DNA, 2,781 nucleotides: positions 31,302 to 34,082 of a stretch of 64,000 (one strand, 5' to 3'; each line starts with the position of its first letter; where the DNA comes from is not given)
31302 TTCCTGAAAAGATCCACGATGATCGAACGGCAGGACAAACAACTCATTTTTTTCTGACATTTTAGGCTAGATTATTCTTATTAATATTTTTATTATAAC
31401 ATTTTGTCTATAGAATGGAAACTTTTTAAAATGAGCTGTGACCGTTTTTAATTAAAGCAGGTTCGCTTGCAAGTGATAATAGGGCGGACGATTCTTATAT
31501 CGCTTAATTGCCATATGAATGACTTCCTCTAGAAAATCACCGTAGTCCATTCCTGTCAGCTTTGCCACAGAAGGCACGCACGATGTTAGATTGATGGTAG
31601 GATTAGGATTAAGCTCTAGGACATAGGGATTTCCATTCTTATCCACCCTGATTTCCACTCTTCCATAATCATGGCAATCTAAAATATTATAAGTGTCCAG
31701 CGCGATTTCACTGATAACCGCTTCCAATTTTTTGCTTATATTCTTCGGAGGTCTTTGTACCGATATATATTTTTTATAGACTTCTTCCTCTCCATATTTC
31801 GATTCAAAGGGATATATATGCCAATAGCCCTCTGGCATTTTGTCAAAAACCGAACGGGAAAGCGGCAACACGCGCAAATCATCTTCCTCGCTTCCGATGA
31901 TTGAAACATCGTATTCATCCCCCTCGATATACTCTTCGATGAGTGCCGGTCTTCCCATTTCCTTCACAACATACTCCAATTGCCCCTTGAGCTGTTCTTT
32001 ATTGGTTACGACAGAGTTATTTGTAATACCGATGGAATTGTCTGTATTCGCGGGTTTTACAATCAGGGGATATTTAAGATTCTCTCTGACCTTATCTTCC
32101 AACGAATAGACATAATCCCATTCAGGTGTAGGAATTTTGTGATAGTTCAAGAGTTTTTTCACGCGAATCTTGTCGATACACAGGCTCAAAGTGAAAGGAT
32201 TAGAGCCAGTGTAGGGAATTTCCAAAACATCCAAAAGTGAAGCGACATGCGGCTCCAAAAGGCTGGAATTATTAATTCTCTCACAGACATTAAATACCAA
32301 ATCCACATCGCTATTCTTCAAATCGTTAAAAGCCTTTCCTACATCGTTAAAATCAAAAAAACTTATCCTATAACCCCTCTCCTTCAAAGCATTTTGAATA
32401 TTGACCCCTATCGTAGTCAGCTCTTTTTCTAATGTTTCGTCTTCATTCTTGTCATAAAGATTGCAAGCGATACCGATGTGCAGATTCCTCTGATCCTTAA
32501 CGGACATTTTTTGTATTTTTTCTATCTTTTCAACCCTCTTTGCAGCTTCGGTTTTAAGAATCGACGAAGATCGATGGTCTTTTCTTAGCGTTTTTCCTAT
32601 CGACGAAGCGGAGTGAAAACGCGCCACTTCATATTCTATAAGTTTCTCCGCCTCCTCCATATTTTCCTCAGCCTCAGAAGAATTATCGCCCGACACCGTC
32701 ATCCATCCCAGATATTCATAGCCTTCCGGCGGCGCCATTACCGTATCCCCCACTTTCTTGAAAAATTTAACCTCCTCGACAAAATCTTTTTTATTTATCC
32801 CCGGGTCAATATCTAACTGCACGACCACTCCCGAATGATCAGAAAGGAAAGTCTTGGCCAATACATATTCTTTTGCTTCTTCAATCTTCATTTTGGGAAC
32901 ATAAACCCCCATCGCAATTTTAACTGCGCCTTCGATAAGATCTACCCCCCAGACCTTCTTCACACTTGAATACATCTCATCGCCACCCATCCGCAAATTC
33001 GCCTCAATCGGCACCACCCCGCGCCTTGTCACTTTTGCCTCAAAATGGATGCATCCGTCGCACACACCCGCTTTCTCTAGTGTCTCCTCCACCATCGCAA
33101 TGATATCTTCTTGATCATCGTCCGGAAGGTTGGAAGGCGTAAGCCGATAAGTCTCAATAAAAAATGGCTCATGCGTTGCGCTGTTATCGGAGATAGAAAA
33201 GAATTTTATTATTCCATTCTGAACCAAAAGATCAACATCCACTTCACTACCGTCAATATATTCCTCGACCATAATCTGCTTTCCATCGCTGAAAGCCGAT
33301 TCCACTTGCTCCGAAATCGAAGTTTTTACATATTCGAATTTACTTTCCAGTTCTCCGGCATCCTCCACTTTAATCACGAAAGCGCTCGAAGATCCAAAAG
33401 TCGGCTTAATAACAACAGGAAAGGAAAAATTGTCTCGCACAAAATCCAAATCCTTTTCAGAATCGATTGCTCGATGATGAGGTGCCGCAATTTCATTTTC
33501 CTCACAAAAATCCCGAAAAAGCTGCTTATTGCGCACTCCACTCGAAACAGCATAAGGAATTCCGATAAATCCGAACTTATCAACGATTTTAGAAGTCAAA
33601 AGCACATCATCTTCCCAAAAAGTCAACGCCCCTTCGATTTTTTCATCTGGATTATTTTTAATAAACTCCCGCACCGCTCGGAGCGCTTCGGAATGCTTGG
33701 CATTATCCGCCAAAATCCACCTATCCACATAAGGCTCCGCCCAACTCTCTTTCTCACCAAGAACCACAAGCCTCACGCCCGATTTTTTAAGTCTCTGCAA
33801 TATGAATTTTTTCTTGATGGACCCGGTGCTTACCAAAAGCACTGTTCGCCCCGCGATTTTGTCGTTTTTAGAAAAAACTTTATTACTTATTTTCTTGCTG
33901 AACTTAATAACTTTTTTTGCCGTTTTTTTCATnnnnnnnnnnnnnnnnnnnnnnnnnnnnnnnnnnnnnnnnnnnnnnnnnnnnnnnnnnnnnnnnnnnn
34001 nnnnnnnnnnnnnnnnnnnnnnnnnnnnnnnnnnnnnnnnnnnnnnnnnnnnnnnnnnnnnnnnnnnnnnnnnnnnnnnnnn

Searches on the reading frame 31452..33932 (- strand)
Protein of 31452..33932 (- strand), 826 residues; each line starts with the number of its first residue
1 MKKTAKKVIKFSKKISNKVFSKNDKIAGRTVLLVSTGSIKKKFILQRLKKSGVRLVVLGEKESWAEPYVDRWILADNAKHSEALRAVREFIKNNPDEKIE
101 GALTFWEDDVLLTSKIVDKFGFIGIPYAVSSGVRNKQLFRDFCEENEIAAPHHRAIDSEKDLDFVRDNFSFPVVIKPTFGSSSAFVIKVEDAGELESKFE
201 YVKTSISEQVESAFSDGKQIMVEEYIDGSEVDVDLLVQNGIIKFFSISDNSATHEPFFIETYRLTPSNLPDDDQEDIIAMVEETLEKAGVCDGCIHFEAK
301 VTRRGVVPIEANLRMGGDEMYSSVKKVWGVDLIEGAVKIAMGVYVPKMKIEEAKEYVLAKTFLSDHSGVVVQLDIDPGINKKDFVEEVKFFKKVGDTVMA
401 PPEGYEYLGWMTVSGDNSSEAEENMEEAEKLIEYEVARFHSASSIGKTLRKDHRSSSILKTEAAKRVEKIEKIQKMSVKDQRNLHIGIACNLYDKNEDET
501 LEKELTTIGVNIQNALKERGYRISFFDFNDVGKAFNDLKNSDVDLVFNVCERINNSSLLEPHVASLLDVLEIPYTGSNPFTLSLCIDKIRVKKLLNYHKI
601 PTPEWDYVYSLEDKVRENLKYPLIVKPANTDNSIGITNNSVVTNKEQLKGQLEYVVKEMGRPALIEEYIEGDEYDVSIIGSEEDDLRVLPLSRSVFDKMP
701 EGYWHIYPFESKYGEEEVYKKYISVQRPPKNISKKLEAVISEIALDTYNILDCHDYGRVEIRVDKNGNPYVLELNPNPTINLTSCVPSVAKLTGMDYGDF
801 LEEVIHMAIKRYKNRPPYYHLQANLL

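Call 79: search_protein_families(library=pfam, proteins=[window:31452-33932:-], max_evalue=0.00001)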
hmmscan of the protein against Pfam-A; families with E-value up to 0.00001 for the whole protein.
window:31452-33932:- (826 aa): 9 families
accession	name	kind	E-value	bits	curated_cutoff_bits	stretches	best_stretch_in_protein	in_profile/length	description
PF07478.18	Dala_Dala_lig_C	-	2.1e-38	132.4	24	1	610-805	26-203/204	D-ala D-ala ligase C-terminus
PF13535.11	ATP-grasp_4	-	2.6e-32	112.1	27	1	170-318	2-156/160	ATP-grasp domain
PF02655.19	ATP-grasp_3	-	1.1e-17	65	23.2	1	585-779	1-158/160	ATP-grasp domain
PF18603.7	LAL_C2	-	2.7e-12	47.2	29.4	1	362-436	3-77/78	L-amino acid ligase C-terminal domain 2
PF02786.22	CPSase_L_D2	-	6.7e-12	45.8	19.8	1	152-345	18-208/211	Carbamoyl-phosphate synthase L chain, ATP binding domain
PF01071.24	GARS_A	-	1.3e-08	35.3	27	0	135-245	2-108/194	Phosphoribosylglycinamide synthetase, ATP-grasp (A) domain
PF02222.28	ATP-grasp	-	3.8e-08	33.6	27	0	594-680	2-86/179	ATP-grasp domain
PF08443.16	RimK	-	5.1e-08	33.2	21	0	144-236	12-93/188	RimK-like ATP-grasp domain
PF15632.11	ATPgrasp_Ter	-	6.7e-06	26.3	29.1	0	273-349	45-115/131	ATP-grasp in the biosynthetic pathway with Ter operon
